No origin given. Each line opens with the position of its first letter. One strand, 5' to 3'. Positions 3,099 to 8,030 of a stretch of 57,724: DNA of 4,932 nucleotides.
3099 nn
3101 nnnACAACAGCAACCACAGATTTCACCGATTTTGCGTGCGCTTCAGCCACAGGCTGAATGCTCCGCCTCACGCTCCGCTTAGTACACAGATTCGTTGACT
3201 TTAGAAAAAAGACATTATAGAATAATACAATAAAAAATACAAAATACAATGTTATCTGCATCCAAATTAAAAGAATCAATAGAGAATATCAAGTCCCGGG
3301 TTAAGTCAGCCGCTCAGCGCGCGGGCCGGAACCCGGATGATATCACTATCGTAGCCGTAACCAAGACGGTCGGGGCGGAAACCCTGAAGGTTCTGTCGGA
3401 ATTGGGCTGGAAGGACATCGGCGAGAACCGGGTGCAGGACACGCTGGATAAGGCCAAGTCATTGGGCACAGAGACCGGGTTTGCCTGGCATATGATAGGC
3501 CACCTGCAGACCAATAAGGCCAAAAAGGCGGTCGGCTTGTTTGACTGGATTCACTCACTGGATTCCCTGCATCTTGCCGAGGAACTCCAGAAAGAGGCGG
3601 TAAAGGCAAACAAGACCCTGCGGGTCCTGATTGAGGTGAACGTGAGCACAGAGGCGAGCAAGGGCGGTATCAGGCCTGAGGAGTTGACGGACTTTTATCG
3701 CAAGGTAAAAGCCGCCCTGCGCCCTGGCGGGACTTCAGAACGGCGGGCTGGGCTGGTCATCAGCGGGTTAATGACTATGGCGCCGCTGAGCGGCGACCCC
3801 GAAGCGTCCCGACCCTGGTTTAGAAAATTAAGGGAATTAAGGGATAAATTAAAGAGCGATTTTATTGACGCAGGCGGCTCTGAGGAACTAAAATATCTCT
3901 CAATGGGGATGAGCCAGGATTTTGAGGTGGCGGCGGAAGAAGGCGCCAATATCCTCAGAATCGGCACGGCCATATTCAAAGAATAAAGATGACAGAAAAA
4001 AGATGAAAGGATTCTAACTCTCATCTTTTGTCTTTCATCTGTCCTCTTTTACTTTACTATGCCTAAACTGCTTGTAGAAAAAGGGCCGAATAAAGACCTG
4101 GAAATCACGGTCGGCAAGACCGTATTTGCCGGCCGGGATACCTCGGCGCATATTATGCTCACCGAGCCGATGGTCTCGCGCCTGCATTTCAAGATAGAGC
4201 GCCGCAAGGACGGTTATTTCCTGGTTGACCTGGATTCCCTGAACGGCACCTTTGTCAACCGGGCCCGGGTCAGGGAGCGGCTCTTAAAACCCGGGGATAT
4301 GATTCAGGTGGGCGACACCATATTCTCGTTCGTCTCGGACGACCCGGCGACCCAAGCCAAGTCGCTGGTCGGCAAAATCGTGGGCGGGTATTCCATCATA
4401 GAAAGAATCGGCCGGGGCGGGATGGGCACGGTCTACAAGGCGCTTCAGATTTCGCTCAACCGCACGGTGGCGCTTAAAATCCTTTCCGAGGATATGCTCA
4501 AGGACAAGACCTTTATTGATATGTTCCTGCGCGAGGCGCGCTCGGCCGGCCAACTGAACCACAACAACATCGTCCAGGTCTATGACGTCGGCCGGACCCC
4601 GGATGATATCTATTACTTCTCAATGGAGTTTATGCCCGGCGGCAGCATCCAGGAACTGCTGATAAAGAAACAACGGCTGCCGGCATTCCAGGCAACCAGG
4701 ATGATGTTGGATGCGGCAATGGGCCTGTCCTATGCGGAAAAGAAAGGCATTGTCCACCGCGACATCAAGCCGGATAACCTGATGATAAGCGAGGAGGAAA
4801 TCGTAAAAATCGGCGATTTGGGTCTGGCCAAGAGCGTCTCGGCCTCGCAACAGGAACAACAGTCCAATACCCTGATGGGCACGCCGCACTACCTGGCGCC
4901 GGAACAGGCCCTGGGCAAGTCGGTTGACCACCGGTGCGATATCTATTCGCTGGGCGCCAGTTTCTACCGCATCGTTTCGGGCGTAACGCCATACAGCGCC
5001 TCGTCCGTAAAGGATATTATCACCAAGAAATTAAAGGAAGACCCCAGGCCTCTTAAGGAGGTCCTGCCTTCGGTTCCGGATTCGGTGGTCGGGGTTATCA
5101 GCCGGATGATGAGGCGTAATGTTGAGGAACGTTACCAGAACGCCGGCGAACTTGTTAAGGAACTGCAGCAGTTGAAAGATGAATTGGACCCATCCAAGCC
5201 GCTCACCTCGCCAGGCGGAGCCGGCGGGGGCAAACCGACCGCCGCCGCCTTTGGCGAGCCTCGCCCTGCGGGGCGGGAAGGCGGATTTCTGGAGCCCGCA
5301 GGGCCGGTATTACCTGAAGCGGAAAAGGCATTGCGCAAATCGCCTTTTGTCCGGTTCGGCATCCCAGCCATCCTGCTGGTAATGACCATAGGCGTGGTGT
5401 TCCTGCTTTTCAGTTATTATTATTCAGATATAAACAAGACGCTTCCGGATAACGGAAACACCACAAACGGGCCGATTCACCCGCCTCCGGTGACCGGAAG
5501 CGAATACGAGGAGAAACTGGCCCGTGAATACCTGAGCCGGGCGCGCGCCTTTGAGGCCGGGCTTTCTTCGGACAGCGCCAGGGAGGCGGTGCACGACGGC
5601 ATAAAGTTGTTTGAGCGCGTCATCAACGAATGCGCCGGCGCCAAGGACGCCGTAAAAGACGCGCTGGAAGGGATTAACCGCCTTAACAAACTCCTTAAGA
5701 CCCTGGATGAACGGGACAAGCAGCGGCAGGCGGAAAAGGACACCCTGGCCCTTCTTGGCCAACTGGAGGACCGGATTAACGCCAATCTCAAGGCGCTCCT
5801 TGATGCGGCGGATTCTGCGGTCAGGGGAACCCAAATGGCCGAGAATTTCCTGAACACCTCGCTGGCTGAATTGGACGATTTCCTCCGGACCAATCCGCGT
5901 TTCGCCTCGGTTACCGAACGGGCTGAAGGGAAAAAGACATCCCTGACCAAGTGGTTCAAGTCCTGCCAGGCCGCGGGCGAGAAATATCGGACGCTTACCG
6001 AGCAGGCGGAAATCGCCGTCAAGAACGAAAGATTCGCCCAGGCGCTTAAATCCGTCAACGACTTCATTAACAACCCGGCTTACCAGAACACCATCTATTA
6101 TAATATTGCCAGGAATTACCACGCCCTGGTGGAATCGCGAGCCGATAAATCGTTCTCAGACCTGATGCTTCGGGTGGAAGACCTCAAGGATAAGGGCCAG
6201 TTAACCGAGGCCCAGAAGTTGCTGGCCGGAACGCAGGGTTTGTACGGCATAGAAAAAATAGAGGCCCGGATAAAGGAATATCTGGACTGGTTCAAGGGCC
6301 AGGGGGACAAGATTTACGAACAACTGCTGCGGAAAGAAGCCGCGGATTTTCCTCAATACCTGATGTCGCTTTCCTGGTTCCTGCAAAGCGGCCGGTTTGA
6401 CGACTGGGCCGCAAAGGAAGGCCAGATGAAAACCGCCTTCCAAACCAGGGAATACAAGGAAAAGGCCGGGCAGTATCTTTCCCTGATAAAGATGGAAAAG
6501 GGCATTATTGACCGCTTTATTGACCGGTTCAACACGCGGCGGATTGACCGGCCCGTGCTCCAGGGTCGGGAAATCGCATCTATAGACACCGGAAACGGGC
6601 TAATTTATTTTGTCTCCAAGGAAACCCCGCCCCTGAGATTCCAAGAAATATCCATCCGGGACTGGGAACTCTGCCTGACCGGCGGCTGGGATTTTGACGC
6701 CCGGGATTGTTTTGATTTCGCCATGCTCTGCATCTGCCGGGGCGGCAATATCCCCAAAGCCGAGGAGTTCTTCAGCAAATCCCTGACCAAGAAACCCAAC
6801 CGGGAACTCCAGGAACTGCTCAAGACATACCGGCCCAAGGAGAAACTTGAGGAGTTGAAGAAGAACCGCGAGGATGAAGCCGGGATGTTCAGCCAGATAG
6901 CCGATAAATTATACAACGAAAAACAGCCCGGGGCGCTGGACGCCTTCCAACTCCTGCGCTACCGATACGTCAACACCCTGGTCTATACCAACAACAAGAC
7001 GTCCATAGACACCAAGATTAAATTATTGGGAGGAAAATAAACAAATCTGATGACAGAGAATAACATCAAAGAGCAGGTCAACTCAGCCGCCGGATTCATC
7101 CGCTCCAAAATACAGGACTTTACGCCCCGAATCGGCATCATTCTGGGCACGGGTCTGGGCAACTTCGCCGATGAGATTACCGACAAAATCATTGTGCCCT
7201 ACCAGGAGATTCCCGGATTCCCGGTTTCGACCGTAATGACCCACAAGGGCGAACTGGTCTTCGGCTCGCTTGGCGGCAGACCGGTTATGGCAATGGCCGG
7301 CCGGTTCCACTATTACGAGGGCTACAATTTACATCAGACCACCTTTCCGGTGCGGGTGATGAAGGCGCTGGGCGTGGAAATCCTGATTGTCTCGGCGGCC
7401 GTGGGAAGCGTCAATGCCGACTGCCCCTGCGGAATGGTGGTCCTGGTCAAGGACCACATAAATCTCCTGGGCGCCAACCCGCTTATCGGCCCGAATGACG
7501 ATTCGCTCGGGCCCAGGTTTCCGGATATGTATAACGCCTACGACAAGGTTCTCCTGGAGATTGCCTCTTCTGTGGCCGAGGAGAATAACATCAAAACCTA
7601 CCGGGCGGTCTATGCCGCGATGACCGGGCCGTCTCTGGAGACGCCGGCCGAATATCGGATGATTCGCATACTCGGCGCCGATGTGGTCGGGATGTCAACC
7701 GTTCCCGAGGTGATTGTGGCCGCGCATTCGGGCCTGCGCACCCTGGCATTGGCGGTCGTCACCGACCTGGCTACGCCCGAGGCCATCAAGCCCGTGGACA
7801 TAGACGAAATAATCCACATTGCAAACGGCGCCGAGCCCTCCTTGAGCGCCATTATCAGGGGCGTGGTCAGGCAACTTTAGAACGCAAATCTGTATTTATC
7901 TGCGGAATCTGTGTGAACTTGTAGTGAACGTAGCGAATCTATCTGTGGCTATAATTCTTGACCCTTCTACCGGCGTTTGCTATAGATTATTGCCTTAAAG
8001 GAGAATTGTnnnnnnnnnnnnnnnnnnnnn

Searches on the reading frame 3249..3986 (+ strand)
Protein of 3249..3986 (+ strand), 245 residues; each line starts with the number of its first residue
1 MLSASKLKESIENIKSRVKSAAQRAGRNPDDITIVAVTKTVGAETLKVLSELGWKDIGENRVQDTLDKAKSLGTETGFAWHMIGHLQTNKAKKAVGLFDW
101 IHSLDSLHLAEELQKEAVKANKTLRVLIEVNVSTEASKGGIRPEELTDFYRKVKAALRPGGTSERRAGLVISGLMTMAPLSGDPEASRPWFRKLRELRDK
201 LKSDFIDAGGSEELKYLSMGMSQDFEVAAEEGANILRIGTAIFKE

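Call 52: search_protein_families(library=pfam, proteins=[window:3249-3986:+], max_evalue=0.00001)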
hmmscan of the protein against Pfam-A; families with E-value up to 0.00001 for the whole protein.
window:3249-3986:+ (245 aa): 1 family
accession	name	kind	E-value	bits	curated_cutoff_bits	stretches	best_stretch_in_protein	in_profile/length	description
PF01168.26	Ala_racemase_N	-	6.1e-16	59.2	24.1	1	12-243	4-216/220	Alanine racemase, N-terminal domain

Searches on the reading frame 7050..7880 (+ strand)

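Call 52: search_protein_families(library=pfam, proteins=[window:7050-7880:+], max_evalue=0.00001)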
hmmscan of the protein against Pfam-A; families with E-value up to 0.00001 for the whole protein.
window:7050-7880:+ (276 aa): 1 family
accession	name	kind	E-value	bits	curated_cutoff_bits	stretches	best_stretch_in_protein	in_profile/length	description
PF01048.26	PNP_UDP_1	-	1.2e-51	175.8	25.1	1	27-273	1-232/233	Phosphorylase superfamily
